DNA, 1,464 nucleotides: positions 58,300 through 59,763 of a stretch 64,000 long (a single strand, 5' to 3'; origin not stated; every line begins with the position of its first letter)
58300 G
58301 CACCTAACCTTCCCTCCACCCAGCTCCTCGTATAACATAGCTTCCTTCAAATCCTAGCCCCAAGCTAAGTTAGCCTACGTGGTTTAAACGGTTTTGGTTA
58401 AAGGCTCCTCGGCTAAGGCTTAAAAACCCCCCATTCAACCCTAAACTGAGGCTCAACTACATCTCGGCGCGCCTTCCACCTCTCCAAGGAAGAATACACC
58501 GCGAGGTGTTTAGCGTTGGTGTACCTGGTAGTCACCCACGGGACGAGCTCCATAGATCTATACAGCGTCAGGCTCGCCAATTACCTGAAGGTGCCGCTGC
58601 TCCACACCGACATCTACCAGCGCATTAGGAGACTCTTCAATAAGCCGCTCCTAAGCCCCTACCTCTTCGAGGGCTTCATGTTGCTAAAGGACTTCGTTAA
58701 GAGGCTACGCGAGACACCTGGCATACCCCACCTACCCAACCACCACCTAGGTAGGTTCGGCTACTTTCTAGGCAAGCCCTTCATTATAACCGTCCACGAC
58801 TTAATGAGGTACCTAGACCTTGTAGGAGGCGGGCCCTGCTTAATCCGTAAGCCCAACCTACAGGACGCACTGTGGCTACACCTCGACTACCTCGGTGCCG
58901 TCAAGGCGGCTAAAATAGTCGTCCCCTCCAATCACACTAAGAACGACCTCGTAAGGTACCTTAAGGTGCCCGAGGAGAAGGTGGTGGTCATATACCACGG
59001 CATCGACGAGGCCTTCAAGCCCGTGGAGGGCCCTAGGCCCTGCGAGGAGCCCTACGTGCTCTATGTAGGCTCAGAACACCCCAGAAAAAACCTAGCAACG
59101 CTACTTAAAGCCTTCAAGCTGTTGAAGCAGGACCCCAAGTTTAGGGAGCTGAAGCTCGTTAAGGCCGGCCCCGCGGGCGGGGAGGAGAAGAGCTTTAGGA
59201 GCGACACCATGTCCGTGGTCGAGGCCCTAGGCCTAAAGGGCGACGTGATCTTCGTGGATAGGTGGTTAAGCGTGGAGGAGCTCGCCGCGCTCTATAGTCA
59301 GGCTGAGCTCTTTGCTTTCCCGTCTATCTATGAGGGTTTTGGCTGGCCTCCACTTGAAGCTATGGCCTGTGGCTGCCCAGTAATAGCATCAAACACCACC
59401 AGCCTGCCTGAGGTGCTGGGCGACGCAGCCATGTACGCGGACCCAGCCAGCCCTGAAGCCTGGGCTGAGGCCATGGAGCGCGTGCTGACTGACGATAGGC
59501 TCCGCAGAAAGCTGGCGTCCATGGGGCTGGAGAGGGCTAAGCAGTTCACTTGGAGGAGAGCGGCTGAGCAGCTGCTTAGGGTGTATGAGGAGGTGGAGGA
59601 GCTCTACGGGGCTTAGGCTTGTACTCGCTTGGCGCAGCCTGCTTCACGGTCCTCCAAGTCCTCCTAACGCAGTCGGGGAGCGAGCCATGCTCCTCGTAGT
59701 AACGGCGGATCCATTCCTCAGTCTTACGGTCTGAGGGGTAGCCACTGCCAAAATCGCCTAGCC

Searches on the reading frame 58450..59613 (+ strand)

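Call 62: search_protein_families(library=pfam, proteins=[window:58450-59613:+])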
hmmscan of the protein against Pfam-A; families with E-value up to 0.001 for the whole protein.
window:58450-59613:+ (388 aa): 5 families
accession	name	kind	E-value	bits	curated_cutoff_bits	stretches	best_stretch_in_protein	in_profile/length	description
PF00534.26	Glycos_transf_1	-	3.3e-34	118.3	26.4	1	194-357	9-167/172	Glycosyl transferases group 1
PF13692.12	Glyco_trans_1_4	-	7.6e-30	104.5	27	1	201-348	2-142/142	Glycosyl transferases group 1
PF20706.3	GT4-conflict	-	1.9e-15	57.2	26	1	174-375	170-385/385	Family 4 Glycosyltransferase in conflict systems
PF13439.12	Glyco_transf_4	-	6.3e-12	46.3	28.5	1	59-187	44-168/170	Glycosyltransferase Family 4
PF13524.12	Glyco_trans_1_2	-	9.1e-11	42.3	25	1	269-376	31-143/144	Glycosyl transferase-like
